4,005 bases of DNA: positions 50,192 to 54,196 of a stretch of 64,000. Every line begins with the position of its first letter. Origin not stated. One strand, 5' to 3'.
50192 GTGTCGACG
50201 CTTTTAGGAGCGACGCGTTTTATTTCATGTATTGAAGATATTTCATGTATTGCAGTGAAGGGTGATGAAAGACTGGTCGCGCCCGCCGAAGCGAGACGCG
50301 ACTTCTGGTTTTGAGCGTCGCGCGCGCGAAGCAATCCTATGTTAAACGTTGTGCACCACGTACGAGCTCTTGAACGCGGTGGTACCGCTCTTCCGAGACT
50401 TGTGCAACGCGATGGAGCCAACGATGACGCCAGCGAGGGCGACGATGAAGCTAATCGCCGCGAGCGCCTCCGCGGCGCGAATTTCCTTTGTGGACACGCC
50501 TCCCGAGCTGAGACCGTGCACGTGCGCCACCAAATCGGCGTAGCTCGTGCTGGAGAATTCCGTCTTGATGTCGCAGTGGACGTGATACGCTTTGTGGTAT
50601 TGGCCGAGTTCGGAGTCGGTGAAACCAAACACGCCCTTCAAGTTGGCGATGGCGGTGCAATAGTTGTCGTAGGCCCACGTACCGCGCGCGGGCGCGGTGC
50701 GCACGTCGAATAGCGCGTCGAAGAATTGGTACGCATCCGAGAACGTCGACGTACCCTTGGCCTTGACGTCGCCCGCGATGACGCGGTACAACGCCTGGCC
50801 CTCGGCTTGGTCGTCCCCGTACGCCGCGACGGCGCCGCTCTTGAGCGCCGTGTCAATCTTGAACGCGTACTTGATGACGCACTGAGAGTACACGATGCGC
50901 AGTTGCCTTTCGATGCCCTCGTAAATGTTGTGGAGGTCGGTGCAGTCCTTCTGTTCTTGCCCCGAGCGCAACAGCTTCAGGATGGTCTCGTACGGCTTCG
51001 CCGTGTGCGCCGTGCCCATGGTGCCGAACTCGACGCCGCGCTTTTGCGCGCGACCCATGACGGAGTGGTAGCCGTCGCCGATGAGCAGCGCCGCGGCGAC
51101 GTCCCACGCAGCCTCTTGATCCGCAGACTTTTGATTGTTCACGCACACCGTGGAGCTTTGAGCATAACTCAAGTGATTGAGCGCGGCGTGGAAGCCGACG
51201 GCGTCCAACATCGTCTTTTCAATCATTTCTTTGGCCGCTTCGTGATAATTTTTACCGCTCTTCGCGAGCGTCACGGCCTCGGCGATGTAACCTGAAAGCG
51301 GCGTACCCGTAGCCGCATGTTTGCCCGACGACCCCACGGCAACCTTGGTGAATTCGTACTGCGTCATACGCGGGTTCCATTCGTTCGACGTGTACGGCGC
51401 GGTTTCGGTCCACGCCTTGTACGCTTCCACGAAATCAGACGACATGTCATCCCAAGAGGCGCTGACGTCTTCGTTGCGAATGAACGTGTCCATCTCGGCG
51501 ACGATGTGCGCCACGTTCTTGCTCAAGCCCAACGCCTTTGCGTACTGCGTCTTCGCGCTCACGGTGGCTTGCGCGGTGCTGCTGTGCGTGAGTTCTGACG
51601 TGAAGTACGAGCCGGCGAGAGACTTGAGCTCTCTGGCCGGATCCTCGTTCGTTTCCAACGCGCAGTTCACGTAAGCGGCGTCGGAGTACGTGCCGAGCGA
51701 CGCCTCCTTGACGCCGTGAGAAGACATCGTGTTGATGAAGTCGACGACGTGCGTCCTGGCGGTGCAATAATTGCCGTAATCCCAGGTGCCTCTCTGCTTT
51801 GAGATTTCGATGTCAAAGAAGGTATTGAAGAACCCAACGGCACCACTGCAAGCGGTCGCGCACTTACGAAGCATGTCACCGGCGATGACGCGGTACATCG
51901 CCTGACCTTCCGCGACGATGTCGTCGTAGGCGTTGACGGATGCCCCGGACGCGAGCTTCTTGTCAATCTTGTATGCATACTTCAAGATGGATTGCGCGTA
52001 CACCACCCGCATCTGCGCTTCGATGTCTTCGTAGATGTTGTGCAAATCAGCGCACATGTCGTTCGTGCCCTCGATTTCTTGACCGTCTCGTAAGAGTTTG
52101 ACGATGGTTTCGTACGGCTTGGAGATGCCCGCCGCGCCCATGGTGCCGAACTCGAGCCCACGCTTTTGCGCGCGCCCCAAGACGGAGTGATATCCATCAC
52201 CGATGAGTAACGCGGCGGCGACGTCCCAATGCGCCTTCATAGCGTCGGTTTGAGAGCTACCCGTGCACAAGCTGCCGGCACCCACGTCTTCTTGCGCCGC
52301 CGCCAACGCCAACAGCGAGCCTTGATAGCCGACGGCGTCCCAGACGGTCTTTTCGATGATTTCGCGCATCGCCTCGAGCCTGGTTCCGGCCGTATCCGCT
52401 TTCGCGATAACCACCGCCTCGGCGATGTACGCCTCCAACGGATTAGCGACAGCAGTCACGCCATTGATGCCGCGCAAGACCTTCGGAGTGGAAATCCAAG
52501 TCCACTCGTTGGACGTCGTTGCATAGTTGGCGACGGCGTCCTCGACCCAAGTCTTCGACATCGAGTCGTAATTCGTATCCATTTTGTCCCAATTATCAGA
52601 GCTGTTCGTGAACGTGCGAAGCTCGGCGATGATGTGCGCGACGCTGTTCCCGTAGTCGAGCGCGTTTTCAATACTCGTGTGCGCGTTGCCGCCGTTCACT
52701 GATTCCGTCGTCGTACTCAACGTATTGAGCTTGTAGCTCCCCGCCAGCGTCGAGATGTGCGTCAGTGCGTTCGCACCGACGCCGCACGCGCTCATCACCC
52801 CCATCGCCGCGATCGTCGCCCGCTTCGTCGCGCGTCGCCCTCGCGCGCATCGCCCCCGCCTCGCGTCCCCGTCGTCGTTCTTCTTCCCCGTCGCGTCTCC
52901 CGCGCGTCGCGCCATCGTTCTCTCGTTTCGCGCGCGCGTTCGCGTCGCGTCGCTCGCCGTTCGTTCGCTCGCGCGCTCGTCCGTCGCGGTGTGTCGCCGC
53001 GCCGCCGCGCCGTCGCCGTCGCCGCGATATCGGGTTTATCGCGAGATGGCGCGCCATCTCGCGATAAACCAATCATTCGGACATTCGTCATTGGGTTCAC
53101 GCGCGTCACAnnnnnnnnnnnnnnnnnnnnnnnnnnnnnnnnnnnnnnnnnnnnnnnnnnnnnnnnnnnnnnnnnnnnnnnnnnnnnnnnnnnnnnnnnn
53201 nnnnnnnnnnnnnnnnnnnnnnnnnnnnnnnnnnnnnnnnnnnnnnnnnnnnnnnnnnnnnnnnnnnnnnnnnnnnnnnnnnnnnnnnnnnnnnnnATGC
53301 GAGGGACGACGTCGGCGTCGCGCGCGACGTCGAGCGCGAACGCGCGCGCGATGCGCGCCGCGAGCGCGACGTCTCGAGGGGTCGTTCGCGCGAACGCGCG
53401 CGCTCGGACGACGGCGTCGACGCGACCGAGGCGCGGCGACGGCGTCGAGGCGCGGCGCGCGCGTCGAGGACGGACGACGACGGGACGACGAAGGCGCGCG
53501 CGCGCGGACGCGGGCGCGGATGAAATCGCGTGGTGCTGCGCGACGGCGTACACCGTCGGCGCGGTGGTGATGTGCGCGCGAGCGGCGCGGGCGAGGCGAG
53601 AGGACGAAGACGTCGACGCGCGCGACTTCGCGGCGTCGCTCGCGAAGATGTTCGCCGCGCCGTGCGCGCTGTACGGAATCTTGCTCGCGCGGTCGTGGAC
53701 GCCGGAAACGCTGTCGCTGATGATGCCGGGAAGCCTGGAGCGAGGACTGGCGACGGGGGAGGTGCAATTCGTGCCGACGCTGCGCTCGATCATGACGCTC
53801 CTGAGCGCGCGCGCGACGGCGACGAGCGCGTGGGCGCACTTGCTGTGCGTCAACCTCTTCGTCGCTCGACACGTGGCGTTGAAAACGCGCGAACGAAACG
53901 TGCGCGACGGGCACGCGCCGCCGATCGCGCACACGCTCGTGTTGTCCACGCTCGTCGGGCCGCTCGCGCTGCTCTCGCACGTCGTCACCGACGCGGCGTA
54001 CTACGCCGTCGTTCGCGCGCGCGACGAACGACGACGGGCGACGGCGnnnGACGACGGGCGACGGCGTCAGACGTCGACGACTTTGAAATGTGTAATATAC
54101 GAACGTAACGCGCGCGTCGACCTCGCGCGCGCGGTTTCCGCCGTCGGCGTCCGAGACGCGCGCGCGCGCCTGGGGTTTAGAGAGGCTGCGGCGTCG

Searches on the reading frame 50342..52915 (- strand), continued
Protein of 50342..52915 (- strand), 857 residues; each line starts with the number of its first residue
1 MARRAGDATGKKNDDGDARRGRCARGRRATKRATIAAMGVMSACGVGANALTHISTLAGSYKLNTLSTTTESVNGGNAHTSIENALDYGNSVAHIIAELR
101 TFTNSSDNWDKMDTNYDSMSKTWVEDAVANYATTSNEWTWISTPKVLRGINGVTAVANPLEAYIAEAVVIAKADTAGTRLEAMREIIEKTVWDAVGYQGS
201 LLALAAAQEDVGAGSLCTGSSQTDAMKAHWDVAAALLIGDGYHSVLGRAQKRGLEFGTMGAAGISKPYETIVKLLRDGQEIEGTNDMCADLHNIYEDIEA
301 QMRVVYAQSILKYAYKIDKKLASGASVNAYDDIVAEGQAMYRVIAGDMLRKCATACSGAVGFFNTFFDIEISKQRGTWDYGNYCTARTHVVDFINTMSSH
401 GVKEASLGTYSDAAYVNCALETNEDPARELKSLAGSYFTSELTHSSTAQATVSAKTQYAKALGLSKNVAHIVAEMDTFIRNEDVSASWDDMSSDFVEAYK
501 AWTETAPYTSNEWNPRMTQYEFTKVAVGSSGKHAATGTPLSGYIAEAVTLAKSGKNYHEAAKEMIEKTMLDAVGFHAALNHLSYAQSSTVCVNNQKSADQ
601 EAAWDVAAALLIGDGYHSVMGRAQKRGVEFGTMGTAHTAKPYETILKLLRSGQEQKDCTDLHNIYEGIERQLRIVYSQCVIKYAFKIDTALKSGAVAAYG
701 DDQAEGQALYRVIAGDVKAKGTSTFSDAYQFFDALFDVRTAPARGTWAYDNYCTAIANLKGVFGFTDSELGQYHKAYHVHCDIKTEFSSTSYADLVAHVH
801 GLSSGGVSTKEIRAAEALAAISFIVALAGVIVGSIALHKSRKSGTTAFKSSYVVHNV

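Call 80: fold_search(model_id=the predicted structure, library=pdb)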
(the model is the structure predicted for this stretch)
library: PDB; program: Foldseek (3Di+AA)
matches with E <= 10: 152; with E <= 0.001: 0
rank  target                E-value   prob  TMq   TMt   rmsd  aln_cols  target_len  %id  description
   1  5xap                  3.1e-01  0.08  0.08  0.09  30.6       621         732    8  Crystal structure of SecDF in I form (C2 space group) (released 2017-05-17)
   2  8sa1                  4.1e-01  0.04  0.08  0.06  38.2       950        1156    8  CryoEM structure of P-Glycoprotein in inward facing 2 state under continuous turnover conditions with verapamil (released 2025-04-23)
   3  9qvm_N                4.8e-01  0.06  0.08  0.10  28.4       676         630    9  Cryo-EM reconstruction of the NEDD1 anchor protein and CDK5RAP2 bound to the gamma-tubulin ring complex (released 2025-05-21)
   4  1tr2_B                6.4e-01  0.08  0.12  0.10  35.0       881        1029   10  Crystal structure of human full-length vinculin (residues 1-1066) (released 2005-11-15)
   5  4v2r_A                8.4e-01  0.03  0.07  0.09  28.5       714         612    9  Ironing out their differences: Dissecting the structural determinants of a phenylalanine aminomutase and ammonia lyase (released 2014-12-10)
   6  9juj                  1.0e+00  0.01  0.06  0.05  38.7       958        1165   10  Structure of Arabidopsis thaliana ABCB1 in the inward-facing conformation (released 2025-03-05)
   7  1st6                  1.2e+00  0.06  0.12  0.11  30.8       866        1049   10  Crystal structure of a cytoskeletal protein (released 2004-08-03)
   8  4c5r_A                1.4e+00  0.02  0.08  0.09  29.6       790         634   10  Structural Investigations into the Stereochemistry and Activity of a Phenylalanine-2,3-Aminomutase from Taxus chinensi (released 2014-05-07)
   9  6qxa_D                1.5e+00  0.02  0.08  0.09  32.4       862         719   10  Structure of membrane bound pyrophosphatase from Thermotoga maritima in complex with imidodiphosphate and N-[(2-amino- (released 2019-04-10)
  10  5kpi_B                1.5e+00  0.01  0.07  0.05  37.3       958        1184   11  Mouse native PGP (released 2016-11-30)
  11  4u4w_B                1.6e+00  0.08  0.11  0.17  20.5       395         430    9  Structure of a nitrate/nitrite antiporter NarK in nitrate-bound occluded state (released 2015-07-15)
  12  8rj1_B                1.6e+00  0.04  0.08  0.12  26.5       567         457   10  Crystal structure of mutant aspartase from Caenibacillus caldisaponilyticus in the closed loop conformation (released 2025-01-15)
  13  4bab_A                1.8e+00  0.02  0.08  0.10  30.6       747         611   11  Redesign of a Phenylalanine Aminomutase into a beta-Phenylalanine Ammonia Lyase (released 2013-01-16)
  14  4c5s_C                1.8e+00  0.02  0.07  0.09  30.0       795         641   10  Structural Investigations into the Stereochemistry and Activity of a Phenylalanine-2,3-Aminomutase from Taxus chinensi (released 2014-05-07)
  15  2oev                  2.1e+00  0.02  0.08  0.09  34.1       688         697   11  Crystal structure of ALIX/AIP1 (released 2007-03-27)
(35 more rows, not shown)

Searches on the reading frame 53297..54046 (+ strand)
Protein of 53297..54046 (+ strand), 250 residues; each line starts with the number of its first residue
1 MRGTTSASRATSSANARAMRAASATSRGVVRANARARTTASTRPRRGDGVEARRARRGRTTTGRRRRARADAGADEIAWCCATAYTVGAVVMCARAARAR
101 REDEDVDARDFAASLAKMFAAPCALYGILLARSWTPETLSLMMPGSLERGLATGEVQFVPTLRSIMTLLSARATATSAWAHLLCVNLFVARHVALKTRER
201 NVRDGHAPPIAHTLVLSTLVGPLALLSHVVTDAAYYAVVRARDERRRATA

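Call 36: search_protein_families(library=pfam, proteins=[window:53297-54046:+], max_evalue=0.01)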
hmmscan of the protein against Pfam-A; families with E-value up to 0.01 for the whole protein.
seq(250 aa): 1 family
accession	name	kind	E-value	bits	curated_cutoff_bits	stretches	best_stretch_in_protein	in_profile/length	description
PF14108.11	ABA4-like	-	3.3e-20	73.2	27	1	78-228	2-127/127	ABA DEFICIENT 4-like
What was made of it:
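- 53297..54049 (+): Divergent ABA4-like/DUF4281 gene (250 aa). PF14108, E = 3.3e-20 (call 36).
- Checked: The ABA4-like/DUF4281 gene (PF14108, E = 3e-20, call 36) has its ATG at about 53297, 226 nt away.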
